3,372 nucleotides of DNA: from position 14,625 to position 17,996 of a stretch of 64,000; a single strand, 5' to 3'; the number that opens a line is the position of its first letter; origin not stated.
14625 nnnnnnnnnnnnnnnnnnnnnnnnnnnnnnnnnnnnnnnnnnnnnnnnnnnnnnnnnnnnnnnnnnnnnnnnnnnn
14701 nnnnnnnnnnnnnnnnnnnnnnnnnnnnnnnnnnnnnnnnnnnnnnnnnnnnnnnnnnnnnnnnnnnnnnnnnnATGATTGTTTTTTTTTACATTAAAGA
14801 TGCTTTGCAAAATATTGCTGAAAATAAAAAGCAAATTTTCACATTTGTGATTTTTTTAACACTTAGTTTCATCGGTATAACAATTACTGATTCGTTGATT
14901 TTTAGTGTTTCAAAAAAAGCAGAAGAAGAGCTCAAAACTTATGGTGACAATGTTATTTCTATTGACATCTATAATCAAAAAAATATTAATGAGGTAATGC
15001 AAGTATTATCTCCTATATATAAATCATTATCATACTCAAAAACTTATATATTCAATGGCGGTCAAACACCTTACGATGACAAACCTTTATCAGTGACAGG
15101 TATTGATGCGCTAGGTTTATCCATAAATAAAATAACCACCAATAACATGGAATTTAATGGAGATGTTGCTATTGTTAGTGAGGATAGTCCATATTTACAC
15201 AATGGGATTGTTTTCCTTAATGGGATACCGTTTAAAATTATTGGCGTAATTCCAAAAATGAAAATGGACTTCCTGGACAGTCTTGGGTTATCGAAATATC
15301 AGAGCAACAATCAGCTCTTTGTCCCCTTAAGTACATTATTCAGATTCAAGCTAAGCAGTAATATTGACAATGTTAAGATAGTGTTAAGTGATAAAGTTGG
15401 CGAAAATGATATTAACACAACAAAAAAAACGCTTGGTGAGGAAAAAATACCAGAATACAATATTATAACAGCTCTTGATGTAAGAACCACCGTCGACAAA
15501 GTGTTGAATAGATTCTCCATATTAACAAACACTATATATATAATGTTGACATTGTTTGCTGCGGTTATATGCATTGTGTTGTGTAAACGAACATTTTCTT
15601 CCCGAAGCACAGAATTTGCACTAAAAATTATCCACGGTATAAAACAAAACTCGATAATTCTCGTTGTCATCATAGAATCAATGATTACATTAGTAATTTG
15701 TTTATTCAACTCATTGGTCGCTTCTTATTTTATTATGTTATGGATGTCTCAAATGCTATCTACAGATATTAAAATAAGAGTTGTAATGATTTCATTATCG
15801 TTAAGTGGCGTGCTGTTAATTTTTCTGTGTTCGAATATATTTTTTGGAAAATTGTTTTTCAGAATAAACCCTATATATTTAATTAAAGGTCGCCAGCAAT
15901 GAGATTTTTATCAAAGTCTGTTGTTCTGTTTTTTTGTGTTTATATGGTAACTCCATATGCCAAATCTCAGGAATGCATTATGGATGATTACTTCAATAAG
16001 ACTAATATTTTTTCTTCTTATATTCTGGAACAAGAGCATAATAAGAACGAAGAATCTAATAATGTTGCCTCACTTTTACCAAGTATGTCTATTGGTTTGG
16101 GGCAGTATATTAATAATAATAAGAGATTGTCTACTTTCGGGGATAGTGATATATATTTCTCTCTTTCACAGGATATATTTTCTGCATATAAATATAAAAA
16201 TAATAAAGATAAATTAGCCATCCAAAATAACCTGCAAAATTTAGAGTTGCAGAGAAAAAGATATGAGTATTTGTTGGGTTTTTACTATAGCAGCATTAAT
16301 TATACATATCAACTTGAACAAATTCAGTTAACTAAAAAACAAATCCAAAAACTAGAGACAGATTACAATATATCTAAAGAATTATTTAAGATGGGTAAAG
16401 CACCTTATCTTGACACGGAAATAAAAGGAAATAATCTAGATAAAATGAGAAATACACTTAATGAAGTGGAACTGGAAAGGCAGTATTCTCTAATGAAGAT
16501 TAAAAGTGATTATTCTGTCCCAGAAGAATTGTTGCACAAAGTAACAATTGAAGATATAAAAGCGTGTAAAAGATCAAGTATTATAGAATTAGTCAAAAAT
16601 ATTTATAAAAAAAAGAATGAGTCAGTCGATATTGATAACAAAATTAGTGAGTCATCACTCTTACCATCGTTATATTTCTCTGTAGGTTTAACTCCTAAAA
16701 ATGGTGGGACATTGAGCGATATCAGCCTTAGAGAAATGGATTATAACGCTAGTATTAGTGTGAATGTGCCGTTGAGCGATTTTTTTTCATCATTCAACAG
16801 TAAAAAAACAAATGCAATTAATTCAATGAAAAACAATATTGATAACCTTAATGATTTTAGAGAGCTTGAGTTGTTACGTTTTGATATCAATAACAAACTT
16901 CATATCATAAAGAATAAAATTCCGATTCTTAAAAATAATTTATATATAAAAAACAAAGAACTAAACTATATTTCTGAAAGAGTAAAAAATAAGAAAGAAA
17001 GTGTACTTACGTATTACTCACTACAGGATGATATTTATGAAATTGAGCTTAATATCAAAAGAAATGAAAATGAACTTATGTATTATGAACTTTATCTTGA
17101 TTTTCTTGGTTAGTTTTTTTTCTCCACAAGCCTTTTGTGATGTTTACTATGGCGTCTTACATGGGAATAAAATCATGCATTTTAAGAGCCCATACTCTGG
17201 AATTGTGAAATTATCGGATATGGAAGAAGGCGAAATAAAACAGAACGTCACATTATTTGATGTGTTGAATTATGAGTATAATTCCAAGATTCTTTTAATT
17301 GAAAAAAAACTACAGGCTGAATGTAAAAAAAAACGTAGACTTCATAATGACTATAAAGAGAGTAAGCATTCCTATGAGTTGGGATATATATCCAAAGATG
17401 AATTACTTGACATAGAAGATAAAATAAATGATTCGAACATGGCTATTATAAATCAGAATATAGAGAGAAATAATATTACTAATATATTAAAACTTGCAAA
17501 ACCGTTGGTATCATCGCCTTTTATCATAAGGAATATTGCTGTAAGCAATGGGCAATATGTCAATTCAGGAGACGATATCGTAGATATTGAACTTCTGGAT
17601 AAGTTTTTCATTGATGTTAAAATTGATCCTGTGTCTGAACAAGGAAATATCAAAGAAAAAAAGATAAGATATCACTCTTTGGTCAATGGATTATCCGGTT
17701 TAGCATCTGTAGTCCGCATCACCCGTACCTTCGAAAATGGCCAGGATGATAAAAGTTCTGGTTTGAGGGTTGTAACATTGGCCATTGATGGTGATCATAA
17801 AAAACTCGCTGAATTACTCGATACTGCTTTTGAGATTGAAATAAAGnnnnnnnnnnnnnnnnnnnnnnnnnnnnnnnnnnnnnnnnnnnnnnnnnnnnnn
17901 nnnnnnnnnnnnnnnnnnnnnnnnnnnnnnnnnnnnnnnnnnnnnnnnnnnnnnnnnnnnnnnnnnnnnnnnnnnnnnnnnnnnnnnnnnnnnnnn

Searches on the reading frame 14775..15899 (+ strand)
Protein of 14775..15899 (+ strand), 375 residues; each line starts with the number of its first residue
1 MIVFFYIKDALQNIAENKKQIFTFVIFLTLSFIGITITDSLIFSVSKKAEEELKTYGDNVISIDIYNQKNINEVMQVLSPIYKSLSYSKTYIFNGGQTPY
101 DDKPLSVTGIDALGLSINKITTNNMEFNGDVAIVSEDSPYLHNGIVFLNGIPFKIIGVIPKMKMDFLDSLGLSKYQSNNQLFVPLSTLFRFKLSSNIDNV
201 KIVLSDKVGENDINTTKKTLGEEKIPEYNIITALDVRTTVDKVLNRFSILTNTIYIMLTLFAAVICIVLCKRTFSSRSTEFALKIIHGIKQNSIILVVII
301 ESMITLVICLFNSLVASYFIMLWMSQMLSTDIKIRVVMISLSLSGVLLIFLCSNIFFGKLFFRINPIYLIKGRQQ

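Call 8: search_protein_families(library=pfam, proteins=[window:14775-15899:+], max_evalue=0.01)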
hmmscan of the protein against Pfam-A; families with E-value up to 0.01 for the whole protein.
window:14775-15899:+ (375 aa): 2 families
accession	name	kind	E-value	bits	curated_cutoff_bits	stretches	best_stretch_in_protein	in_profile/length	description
PF02687.27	FtsX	-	0.0007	20.1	25.5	1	253-366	2-120/120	FtsX-like permease C-terminal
PF12704.14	MacB_PCD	-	0.00079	20.2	27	1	122-208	113-195/207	MacB-like periplasmic core domain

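Call 9: search_protein_families(library=ncbifam, proteins=[window:14775-15899:+], max_evalue=0.01)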
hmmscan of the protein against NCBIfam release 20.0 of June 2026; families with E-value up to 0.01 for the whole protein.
window:14775-15899:+ (375 aa): 1 family
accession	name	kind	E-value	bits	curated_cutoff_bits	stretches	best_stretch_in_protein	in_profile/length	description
TIGR03434.1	ADOP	subfamily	0.0034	15.5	622.3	1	146-361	167-381/803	ADOP family duplicated permease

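Call 20: search_dna_similar(query=window:14775-15899:+, collection=plasmids, mode=protein, max_rows=40, rows=spread, max_evalue=1e-10)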
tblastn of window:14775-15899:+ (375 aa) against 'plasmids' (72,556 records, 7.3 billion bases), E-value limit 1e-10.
Records with a match: 164; places in all: 164; records where one place covers at least 80% of the query: 162.
Best place of each record, by identity: 60-80% 6; <60% 158.
By first word of the organism name: Escherichia 164.
By predicted mobility (MOB-suite, as given by PLSDB): mobilizable 77; conjugative 71; non-mobilizable 16.
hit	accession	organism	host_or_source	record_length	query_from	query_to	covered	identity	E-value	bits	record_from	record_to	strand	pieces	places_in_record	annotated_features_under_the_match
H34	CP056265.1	Escherichia coli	culture,Wastewater influent sample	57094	1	375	100%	79.2%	0e+0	579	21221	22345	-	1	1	FtsX-like permease family protein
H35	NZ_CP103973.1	Escherichia coli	Pure isolate,marine sediment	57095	1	375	100%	78.9%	0e+0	578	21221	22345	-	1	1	permease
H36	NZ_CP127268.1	Escherichia coli TW14425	Homo sapiens,stool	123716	6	375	99%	51.6%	2e-111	364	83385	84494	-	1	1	FtsX-like permease family protein | TolC family protein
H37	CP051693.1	Escherichia coli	Homo sapiens,whole organism,rectal swab ...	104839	5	373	96%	48.8%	1e-87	350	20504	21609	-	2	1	none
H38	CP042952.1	Escherichia coli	-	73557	5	373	98%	47.7%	5e-104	343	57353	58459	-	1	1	none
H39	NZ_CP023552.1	Escherichia coli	Homo sapiens,Human Stool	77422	5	373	98%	47.7%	5e-104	343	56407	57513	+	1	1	aatP: dispersin export ABC transporter permease subunit AatP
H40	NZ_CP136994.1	Escherichia coli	Pre-treated sample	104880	5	373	98%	47.7%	5e-104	343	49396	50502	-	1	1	aatP: dispersin export ABC transporter permease subunit AatP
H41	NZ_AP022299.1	Escherichia coli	-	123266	5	373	98%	47.7%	6e-104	343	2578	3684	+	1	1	aatP: dispersin export ABC transporter permease subunit AatP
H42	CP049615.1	Escherichia coli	-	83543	5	373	98%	47.7%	7e-104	342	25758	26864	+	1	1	none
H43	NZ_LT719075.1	Escherichia coli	Homo sapiens,feces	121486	5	373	98%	47.4%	3e-104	343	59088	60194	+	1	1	aatP: dispersin export ABC transporter permease subunit AatP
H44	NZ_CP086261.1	Escherichia coli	Homo sapiens,Cell culture,feces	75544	5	373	98%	47.4%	2e-103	341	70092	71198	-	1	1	aatP: dispersin export ABC transporter permease subunit AatP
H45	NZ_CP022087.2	Escherichia coli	Homo sapiens,stool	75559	5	373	98%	47.4%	2e-103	341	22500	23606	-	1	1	aatP: dispersin export ABC transporter permease subunit AatP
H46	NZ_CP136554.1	Escherichia coli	Homo sapiens,stool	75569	5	373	98%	47.4%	2e-103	341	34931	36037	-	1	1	aatP: dispersin export ABC transporter permease subunit AatP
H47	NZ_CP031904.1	Escherichia coli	Homo sapiens,Clinical: Human (Homo ...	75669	5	373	98%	47.4%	2e-103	341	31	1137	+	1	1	aatP: dispersin export ABC transporter permease subunit AatP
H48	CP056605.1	Escherichia coli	culture,Wastewater influent sample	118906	5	373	98%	47.2%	9e-105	345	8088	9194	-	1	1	aatP: dispersin export ABC transporter permease subunit AatP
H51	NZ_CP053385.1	Escherichia coli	Homo sapiens,whole organism,rectal swab ...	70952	7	373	98%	40.9%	3e-74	257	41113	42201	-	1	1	FtsX-like permease family protein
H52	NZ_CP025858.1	Escherichia coli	Homo sapiens,stool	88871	3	373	99%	35.4%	1e-58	212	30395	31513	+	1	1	hypothetical protein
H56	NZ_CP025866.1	Escherichia coli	Homo sapiens,stool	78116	4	352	93%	37.0%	3e-56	205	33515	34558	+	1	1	hypothetical protein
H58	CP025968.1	Escherichia coli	Homo sapiens,stool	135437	8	352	92%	36.6%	7e-59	213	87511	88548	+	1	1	none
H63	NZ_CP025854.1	Escherichia coli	Homo sapiens,stool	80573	2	352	94%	35.7%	2e-53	197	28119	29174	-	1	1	ABC transporter permease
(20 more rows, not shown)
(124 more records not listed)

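Call 21: get_annotated_region(hit=H36, flank=2500)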
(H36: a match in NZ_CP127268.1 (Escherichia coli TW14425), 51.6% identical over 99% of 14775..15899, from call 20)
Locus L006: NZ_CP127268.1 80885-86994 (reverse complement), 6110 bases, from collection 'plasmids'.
description: Escherichia coli TW14425 plasmid pTW14425_123.7k, complete sequence
organism: Escherichia coli TW14425 (NCBI taxid 913087)
taxonomy: Bacteria; Pseudomonadota; Gammaproteobacteria; Enterobacterales; Enterobacteriaceae; Escherichia; Escherichia coli; Escherichia coli TW14425
host: -; source: Homo sapiens,stool; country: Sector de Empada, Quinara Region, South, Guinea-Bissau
typing (MOB-suite, as given by PLSDB): non-mobilizable; replicon IncFIA,IncFIB,IncFIC; mating-pair formation MPF_F
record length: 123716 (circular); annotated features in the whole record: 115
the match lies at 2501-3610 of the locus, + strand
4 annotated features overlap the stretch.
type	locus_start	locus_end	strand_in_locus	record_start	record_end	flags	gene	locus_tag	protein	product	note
CDS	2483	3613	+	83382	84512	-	-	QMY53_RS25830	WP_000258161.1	FtsX-like permease family protein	-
CDS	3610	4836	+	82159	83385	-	-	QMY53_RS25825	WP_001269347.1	TolC family protein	GO:0055085 - transmembrane transport [Evidence IEA]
CDS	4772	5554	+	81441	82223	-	-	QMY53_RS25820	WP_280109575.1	hypothetical protein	-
CDS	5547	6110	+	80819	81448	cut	-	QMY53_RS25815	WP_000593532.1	ABC transporter ATP-binding protein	-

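Call 22: get_annotated_region(hit=H51, flank=2500)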
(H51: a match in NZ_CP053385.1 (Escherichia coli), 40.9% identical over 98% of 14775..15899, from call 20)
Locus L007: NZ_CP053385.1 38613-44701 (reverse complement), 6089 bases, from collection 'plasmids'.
description: Escherichia coli strain SCU-107 plasmid pSCU-107-1, complete sequence
organism: Escherichia coli (NCBI taxid 562)
taxonomy: Bacteria; Pseudomonadota; Gammaproteobacteria; Enterobacterales; Enterobacteriaceae; Escherichia; Escherichia coli
host: -; source: Homo sapiens,whole organism,rectal swab from healthy college student; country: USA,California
typing (MOB-suite, as given by PLSDB): non-mobilizable; replicon IncFIA,IncFII,rep_cluster_2313
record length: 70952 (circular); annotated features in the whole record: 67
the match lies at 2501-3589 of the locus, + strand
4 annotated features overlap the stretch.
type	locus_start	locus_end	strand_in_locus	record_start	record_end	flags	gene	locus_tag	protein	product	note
CDS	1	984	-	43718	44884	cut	sopA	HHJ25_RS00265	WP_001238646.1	plasmid-partitioning protein SopA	-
CDS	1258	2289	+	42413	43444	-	-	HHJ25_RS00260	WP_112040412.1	IS630 family transposase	-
CDS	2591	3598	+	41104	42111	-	-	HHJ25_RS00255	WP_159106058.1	FtsX-like permease family protein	-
CDS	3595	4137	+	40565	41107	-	-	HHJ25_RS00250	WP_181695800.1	TolC family protein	GO:0055085 - transmembrane transport [Evidence IEA]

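Call 23: get_annotated_region(hit=H52, flank=2500)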
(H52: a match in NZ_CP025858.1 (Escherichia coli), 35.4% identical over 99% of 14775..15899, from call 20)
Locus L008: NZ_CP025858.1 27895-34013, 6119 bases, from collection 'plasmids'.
description: Escherichia coli strain 504838 plasmid p504838_88, complete sequence
organism: Escherichia coli (NCBI taxid 562)
taxonomy: Bacteria; Pseudomonadota; Gammaproteobacteria; Enterobacterales; Enterobacteriaceae; Escherichia; Escherichia coli
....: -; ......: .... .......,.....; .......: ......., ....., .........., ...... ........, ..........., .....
typing (MOB-suite, as given by PLSDB): mobilizable; replicon IncFIA,IncFIC
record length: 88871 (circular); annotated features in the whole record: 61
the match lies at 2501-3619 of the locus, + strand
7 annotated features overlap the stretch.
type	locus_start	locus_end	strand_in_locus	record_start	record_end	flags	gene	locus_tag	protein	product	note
CDS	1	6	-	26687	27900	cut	-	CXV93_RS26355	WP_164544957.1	IS3 family transposase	-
CDS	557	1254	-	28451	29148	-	-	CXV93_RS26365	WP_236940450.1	IS1-like element IS1A family transposase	GO:0006313 - DNA transposition [Evidence IEA]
CDS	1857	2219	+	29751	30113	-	-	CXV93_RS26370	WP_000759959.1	protein CexE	-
CDS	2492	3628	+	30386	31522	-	-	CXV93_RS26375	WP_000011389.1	hypothetical protein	-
CDS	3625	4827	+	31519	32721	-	-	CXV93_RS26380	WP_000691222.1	TolC family protein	GO:0055085 - transmembrane transport [Evidence IEA]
CDS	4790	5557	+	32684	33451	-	-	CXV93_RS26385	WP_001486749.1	hypothetical protein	-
CDS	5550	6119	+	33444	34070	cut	-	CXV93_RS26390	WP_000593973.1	ABC transporter ATP-binding protein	-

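Call 24: get_annotated_region(hit=H56, flank=2500)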
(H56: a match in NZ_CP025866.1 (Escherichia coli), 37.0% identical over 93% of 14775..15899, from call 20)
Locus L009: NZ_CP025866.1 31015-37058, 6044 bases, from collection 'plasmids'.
description: Escherichia coli strain 504211 plasmid p504211_78, complete sequence
organism: Escherichia coli (NCBI taxid 562)
taxonomy: Bacteria; Pseudomonadota; Gammaproteobacteria; Enterobacterales; Enterobacteriaceae; Escherichia; Escherichia coli
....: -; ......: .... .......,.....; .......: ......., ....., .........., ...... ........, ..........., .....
typing (MOB-suite, as given by PLSDB): mobilizable; replicon IncFIA,IncFIC; relaxase MOBP
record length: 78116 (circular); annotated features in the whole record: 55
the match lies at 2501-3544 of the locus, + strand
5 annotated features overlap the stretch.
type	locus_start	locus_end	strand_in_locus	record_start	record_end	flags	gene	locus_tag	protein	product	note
CDS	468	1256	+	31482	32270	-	-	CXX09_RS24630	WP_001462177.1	AraC family transcriptional regulator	GO:0006355 - regulation of DNA-templated transcription [Evidence IEA]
CDS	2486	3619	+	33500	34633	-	-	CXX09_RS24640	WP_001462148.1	hypothetical protein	-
CDS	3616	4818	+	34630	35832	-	-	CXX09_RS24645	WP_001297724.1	TolC family protein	GO:0055085 - transmembrane transport [Evidence IEA]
CDS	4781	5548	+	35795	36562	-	-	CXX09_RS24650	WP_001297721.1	hypothetical protein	-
CDS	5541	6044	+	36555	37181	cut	-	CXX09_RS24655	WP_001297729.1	ABC transporter ATP-binding protein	-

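Call 25: get_annotated_region(hit=H58, flank=2500)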
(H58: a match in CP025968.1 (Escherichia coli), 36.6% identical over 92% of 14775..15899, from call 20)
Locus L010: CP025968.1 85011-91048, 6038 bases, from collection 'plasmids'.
description: Escherichia coli strain 2407 a plasmid p2407a_135, complete sequence
organism: Escherichia coli (NCBI taxid 562)
taxonomy: Bacteria; Pseudomonadota; Gammaproteobacteria; Enterobacterales; Enterobacteriaceae; Escherichia; Escherichia coli
host: -; source: Homo sapiens,stool; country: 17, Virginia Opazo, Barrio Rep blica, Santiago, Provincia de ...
typing (MOB-suite, as given by PLSDB): mobilizable; replicon IncFIA,IncFIC; mating-pair formation MPF_F
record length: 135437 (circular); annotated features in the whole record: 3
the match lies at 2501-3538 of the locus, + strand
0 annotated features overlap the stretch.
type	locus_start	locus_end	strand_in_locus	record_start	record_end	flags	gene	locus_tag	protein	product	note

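Call 26: get_annotated_region(hit=H63, flank=2500)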
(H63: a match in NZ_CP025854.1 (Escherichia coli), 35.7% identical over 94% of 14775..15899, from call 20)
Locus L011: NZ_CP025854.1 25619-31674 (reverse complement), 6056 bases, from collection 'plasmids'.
description: Escherichia coli strain 510016 plasmid p510016_80, complete sequence
organism: Escherichia coli (NCBI taxid 562)
taxonomy: Bacteria; Pseudomonadota; Gammaproteobacteria; Enterobacterales; Enterobacteriaceae; Escherichia; Escherichia coli
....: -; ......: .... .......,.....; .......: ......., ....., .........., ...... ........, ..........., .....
typing (MOB-suite, as given by PLSDB): non-mobilizable; replicon IncFIA,IncFIC
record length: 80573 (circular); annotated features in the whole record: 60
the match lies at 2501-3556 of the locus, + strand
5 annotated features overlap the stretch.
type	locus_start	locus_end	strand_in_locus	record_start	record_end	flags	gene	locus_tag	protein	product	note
CDS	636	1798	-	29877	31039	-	-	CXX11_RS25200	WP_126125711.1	IS3 family transposase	-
CDS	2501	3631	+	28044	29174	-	-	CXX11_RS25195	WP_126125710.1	ABC transporter permease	-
CDS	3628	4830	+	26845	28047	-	-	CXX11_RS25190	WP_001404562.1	TolC family protein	-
CDS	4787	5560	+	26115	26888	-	-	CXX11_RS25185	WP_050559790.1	hypothetical protein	-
CDS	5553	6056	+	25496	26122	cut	-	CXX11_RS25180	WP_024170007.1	ABC transporter ATP-binding protein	-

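Call 66: get_annotated_region(hit=H39, flank=1500)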
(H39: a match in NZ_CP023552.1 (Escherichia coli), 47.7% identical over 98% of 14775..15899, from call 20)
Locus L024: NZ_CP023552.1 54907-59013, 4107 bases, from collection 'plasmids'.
description: Escherichia coli strain FORC_043 plasmid pFORC43, complete sequence
organism: Escherichia coli (NCBI taxid 562)
taxonomy: Bacteria; Pseudomonadota; Gammaproteobacteria; Enterobacterales; Enterobacteriaceae; Escherichia; Escherichia coli
host: -; source: Homo sapiens,Human Stool; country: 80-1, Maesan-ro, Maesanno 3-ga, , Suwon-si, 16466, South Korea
typing (MOB-suite, as given by PLSDB): conjugative; replicon IncFIB,IncFII; relaxase MOBP; mating-pair formation MPF_F
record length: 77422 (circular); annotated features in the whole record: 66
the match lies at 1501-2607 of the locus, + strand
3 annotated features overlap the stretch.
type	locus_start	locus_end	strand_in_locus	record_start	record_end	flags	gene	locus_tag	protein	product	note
CDS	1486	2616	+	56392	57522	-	aatP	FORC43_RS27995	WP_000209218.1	dispersin export ABC transporter permease subunit AatP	-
predicted_resistance_gene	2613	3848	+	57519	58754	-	aatA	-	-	dispersin export ABC transporter outer membrane protein AatA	predicted by amrfinderplus; class ; identity 100.0%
CDS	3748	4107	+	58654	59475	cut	aatB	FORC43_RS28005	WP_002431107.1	dispersin export-associated protein AatB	-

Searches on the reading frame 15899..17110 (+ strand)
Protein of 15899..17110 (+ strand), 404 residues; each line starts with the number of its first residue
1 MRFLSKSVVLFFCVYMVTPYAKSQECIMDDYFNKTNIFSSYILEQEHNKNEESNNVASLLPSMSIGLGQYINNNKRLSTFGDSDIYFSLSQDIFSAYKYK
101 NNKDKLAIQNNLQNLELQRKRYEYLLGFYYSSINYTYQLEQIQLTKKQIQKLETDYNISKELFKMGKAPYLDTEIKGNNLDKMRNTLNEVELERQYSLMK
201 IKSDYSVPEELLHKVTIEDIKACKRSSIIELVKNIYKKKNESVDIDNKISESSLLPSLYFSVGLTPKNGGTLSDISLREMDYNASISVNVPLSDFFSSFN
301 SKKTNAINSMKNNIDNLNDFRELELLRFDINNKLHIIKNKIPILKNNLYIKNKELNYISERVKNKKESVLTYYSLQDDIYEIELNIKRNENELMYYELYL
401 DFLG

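Call 8: search_protein_families(library=pfam, proteins=[window:15899-17110:+], max_evalue=0.01)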
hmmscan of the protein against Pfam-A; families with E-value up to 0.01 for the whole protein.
window:15899-17110:+ (404 aa): 1 family
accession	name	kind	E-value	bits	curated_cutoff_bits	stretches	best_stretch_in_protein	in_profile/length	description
PF02321.23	OEP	-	3.3e-11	43.8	22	2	51-201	28-182/187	Outer membrane efflux protein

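Call 9: search_protein_families(library=ncbifam, proteins=[window:15899-17110:+], max_evalue=0.01)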
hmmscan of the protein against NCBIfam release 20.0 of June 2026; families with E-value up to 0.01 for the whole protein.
window:15899-17110:+ (404 aa): 1 family
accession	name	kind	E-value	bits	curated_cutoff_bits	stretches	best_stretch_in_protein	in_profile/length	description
TIGR01844.1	type_I_sec_TolC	subfamily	0.00079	18.5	225.15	0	75-188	63-176/414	TolC family outer membrane protein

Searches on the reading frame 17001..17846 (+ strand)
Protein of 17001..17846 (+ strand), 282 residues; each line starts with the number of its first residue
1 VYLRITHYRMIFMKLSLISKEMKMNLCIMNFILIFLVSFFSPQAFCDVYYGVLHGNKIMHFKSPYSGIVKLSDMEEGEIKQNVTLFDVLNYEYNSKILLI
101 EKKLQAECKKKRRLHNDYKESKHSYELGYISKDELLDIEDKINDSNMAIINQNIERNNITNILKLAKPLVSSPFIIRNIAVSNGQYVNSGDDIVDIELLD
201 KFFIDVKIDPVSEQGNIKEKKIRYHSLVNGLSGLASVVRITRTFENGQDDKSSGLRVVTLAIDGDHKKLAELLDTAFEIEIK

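Call 8: search_protein_families(library=pfam, proteins=[window:17001-17846:+], max_evalue=0.01)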
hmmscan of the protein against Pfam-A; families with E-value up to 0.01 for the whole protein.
window:17001-17846:+ (282 aa): 1 family
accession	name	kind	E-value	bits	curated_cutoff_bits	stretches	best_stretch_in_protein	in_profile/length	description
PF13437.12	HlyD_3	-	0.00011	23.3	22.2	1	174-267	8-98/106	HlyD family secretion protein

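Call 9: search_protein_families(library=ncbifam, proteins=[window:17001-17846:+], max_evalue=0.01)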
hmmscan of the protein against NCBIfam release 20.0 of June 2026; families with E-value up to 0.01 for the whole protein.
window:17001-17846:+ (282 aa): 1 family
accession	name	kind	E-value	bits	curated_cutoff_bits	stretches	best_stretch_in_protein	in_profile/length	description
TIGR01730.1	RND_mfp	subfamily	0.00029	19.9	94.9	1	51-209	19-178/322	efflux RND transporter periplasmic adaptor subunit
